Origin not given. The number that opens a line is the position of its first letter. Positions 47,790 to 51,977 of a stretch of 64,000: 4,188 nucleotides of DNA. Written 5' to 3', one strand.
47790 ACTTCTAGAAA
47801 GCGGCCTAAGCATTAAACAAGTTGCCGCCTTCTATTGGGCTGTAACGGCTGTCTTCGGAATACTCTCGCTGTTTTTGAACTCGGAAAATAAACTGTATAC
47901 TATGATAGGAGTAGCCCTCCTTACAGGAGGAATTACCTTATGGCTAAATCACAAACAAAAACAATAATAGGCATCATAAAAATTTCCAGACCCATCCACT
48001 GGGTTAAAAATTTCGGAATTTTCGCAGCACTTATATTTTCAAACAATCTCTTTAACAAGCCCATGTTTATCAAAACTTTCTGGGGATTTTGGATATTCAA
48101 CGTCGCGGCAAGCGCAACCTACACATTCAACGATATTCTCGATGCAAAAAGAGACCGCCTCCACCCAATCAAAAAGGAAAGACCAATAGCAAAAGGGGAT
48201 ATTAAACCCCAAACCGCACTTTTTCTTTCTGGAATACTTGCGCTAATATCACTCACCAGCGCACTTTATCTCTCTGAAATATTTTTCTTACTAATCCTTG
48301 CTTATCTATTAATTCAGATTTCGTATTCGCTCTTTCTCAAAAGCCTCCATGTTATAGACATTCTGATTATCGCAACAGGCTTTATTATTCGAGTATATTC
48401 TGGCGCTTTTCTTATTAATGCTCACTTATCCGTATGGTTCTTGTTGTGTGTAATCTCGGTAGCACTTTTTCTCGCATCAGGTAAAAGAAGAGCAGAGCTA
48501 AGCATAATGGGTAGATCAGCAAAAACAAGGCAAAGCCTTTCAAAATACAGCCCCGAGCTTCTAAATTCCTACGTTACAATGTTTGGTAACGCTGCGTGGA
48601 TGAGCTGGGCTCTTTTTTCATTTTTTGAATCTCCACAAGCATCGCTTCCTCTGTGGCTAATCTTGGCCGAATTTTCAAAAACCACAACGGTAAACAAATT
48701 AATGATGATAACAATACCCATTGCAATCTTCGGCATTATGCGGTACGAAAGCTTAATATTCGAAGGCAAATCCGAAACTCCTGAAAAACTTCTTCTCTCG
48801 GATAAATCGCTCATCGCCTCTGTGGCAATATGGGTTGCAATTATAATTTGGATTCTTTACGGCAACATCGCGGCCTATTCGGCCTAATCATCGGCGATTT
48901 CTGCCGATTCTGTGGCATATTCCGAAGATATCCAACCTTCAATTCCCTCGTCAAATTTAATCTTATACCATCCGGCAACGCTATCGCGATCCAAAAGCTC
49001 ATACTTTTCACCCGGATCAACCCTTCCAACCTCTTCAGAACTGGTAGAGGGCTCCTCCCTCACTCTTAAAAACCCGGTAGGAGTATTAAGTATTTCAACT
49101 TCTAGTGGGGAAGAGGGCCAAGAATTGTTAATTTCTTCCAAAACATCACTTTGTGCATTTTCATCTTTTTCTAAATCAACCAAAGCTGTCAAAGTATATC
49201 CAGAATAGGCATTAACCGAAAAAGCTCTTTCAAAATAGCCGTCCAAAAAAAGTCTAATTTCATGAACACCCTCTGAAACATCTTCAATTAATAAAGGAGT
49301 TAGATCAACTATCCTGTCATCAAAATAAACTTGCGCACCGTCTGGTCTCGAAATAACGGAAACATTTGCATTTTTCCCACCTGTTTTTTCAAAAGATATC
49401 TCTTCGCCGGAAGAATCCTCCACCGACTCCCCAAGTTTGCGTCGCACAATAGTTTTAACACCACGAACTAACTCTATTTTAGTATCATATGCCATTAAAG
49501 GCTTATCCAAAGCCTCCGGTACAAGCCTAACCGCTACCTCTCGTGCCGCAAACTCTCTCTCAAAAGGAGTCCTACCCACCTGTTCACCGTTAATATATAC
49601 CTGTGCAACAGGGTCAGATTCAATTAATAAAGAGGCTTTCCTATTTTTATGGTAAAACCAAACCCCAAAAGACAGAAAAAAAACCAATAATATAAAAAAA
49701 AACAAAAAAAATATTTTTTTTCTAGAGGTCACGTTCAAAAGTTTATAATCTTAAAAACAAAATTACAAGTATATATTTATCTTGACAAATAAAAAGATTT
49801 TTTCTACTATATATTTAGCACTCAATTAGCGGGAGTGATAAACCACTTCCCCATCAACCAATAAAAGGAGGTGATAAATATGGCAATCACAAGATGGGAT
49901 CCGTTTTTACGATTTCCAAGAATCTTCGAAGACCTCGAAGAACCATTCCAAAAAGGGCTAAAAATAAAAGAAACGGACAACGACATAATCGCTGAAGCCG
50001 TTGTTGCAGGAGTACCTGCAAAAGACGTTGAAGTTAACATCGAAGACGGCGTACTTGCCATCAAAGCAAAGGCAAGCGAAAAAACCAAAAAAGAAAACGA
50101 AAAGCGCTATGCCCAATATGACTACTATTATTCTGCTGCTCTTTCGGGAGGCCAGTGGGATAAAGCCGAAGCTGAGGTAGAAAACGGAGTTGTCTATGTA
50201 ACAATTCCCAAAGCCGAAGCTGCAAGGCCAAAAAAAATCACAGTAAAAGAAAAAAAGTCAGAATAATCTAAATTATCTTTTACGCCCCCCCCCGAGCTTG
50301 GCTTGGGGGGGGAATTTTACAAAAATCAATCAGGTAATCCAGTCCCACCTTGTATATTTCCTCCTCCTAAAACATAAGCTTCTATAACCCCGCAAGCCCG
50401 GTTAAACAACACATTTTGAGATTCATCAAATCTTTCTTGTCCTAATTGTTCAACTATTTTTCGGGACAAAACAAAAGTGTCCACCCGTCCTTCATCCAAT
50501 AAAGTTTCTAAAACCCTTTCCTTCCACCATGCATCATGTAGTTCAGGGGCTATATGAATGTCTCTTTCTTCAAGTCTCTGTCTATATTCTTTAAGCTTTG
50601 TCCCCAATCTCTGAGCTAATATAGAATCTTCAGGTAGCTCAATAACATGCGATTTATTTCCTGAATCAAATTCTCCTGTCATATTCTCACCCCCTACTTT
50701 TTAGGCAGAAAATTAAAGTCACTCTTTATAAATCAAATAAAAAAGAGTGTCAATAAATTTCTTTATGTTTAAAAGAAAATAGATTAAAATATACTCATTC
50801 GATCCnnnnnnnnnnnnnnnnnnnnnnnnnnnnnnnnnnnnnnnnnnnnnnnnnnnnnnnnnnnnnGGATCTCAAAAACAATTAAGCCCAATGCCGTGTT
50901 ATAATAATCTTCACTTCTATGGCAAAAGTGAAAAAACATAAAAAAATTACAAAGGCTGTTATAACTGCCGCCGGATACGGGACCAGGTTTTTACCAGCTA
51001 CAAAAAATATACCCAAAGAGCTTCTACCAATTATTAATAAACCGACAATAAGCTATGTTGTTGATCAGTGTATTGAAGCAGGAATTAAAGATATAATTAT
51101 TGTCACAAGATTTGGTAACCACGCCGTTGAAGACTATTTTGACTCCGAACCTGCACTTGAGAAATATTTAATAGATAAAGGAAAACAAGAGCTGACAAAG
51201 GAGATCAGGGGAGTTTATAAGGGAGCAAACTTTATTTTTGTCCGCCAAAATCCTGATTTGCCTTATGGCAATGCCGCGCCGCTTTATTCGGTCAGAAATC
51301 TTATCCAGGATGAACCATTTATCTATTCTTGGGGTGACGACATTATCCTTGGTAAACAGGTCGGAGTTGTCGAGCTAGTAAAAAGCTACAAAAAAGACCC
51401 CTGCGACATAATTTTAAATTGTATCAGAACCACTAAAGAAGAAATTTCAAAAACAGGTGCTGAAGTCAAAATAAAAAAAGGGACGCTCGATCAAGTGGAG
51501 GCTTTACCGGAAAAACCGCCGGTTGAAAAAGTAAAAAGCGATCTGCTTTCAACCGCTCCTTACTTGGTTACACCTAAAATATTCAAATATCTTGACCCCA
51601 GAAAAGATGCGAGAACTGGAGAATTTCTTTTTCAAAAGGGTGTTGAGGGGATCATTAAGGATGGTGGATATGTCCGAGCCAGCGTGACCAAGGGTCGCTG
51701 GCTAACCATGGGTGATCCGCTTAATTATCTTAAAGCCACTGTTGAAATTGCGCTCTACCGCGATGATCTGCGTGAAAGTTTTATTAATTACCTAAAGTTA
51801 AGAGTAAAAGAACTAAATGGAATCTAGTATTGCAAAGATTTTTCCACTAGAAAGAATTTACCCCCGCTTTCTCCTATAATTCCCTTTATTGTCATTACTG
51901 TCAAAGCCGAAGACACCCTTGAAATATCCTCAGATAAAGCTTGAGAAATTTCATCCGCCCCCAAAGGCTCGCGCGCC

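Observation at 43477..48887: Processive GT2 - GT-C - WecA-like - UbiA (DPPR-synthase-like) operon: a possible lipid-linked pentose/glycopolymer pathway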

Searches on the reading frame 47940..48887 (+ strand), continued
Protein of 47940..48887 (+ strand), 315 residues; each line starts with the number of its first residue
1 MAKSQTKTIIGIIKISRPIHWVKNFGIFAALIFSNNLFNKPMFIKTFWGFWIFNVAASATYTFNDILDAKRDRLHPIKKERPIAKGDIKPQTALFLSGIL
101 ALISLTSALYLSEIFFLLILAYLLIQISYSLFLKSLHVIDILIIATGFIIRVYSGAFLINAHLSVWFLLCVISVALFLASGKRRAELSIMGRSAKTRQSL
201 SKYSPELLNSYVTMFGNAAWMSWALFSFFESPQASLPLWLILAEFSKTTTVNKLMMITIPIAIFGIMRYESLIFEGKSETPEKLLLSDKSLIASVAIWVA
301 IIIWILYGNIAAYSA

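Call 74: find_encoding_contigs(protein=P0378, flank=8000, max_places=2)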
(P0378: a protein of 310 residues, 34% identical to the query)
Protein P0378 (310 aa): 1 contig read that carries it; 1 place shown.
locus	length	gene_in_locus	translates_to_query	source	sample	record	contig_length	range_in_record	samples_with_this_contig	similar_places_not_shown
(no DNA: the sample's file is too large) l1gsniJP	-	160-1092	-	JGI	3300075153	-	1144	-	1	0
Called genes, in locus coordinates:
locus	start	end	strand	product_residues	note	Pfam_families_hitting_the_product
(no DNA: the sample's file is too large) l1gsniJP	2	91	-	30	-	?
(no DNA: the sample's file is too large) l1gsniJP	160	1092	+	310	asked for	PF01040:UbiA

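Call 75: find_encoding_contigs(protein=P0445, flank=8000, max_places=2)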
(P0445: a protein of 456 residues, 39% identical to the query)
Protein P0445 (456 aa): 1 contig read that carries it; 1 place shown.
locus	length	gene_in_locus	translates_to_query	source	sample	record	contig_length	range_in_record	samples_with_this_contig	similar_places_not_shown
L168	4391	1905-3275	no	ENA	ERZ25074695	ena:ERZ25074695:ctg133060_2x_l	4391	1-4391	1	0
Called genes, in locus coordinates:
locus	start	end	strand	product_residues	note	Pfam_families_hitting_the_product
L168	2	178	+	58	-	?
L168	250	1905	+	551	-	PF01642:MM_CoA_mutase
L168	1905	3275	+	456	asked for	PF01040:UbiA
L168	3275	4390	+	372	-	?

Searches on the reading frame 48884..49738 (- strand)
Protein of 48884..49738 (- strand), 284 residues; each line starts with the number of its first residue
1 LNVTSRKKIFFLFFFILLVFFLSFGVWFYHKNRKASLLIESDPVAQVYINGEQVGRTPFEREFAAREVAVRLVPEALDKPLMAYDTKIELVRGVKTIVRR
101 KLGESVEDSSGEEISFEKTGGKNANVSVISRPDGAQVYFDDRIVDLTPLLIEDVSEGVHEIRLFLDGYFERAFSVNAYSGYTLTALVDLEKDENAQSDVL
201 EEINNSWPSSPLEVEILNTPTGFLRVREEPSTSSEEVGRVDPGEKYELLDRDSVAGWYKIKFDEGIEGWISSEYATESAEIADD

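Call 4: search_protein_families(library=pfam, proteins=[window:48884-49738:-], max_evalue=0.01)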
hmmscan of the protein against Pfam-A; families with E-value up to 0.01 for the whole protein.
window:48884-49738:- (284 aa): 2 families
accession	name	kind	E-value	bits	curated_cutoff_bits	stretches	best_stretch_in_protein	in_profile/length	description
PF08239.17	SH3_3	-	5.7e-15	55.7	27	1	223-274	2-52/54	Bacterial SH3 domain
PF08308.17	PEGA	-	7.7e-15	55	20.8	2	125-185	3-63/71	PEGA domain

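Call 5: search_protein_families(library=ncbifam, proteins=[window:48884-49738:-], max_evalue=0.01)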
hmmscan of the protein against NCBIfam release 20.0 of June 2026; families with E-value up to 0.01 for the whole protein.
window:48884-49738:- (284 aa): 6 families
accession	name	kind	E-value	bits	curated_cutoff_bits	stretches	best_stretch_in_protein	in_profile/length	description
TIGR04211.1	SH3_and_anchor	equivalog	1.6e-08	34.4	65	1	225-280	9-63/198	TIGR04211 family SH3 domain-containing protein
NF040677.1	wall_bind_EntC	exception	8.3e-06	24.9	770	1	221-278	30-85/422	cell wall-binding protein EntC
NF040670.1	wall_bind_EntA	exception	6.3e-05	22.6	560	1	221-277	30-83/291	cell wall-binding protein EntA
NF040675.1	wall_bind_EntD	exception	0.00039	19.7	590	1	221-276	30-82/310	cell wall-binding protein EntD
NF040678.1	EntFM_CwpFM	equivalog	0.0035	16.4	720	1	224-276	141-190/430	enterotoxin EntFM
NF040676.1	wall_bind_EntB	exception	0.0038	15.8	780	1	223-276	32-82/490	cell wall-binding protein EntB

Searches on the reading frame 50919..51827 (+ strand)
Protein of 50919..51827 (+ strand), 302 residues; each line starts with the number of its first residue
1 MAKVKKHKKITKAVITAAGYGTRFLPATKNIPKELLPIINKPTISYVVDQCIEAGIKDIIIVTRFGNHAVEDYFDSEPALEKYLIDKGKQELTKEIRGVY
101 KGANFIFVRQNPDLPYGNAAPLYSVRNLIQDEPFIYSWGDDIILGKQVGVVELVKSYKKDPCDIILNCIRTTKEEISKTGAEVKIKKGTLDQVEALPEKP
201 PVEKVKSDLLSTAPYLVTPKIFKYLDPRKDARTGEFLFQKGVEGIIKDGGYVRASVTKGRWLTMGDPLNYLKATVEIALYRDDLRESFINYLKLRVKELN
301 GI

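Call 4: search_protein_families(library=pfam, proteins=[window:50919-51827:+], max_evalue=0.01)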
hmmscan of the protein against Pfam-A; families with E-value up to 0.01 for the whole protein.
window:50919-51827:+ (302 aa): 2 families
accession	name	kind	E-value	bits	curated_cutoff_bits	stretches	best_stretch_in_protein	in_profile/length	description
PF00483.29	NTP_transferase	-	9.1e-23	81.5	21.2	1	12-277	1-242/245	Nucleotidyl transferase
PF12804.13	NTP_transf_3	-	6.6e-06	26.8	27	1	13-76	1-57/160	MobA-like NTP transferase domain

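Call 5: search_protein_families(library=ncbifam, proteins=[window:50919-51827:+], max_evalue=0.01)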
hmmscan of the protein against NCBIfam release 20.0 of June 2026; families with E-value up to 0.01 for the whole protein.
window:50919-51827:+ (302 aa): 36 families (the best 25 are shown)
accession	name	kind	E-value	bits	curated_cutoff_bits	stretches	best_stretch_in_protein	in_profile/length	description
TIGR01099.1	galU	equivalog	3.7e-59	200.4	326.8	1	10-273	1-261/261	UTP--glucose-1-phosphate uridylyltransferase GalU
NF009928.0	PRK13389.1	equivalog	1.4e-33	116.3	548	1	7-296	5-298/302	UTP--glucose-1-phosphate uridylyltransferase GalU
NF007516.0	PRK10122.1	equivalog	4.8e-32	111.3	534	1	12-281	5-280/297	UTP--glucose-1-phosphate uridylyltransferase GalF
TIGR01105.1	galF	equivalog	7.7e-29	100.8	659.2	1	12-276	5-275/297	GalU regulator GalF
TIGR03992.1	Arch_glmU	subfamily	9.6e-28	97.1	292.1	1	12-275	2-225/393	bifunctional sugar-1-phosphate nucleotidylyltransferase/acetyltransferase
TIGR01208.1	rmlA_long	equivalog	8.8e-24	84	320.25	1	12-276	1-233/353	glucose-1-phosphate thymidylyltransferase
NF041313.1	UDPGP_AglF_Halo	equivalog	9.5e-20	71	400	2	12-76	2-66/234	UTP--glucose-1-phosphate uridylyltransferase AglF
NF041173.1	Sug_nt_acttase_Thmprot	equivalog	4.1e-15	55.6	600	1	12-274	2-224/405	bifunctional sugar-1-phosphate nucleotidylyltransferase/acetyltransferase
NF045761.1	NAMPUrTaseMurU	equivalog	9.8e-11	41.9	250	1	12-74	2-64/226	N-acetylmuramate alpha-1-phosphate uridylyltransferase MurU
TIGR01207.1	rmlA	equivalog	1.8e-10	40.4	360.65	1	12-65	1-54/286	glucose-1-phosphate thymidylyltransferase RfbA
NF052502.1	man1P_GTase_Rv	exception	7.5e-10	38.2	440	1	12-77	2-67/352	mannose-1-phosphate guanylyltransferase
NF012024.0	PRK15480.1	equivalog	9.8e-10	38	588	1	9-63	2-56/292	glucose-1-phosphate thymidylyltransferase RfbA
TIGR02623.1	G1P_cyt_trans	equivalog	1.6e-08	34.3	300.25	1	12-226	2-200/255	glucose-1-phosphate cytidylyltransferase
NF045697.1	MurNAcPUrMurU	equivalog_domain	1.2e-07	31.4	370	1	15-99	2-86/229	N-acetylmuramate alpha-1-phosphate uridylyltransferase MurU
TIGR01173.1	glmU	equivalog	1.5e-07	30.7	366.85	1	12-81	2-66/452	bifunctional UDP-N-acetylglucosamine diphosphorylase/glucosamine-1-phosphate N-acetyltransferase GlmU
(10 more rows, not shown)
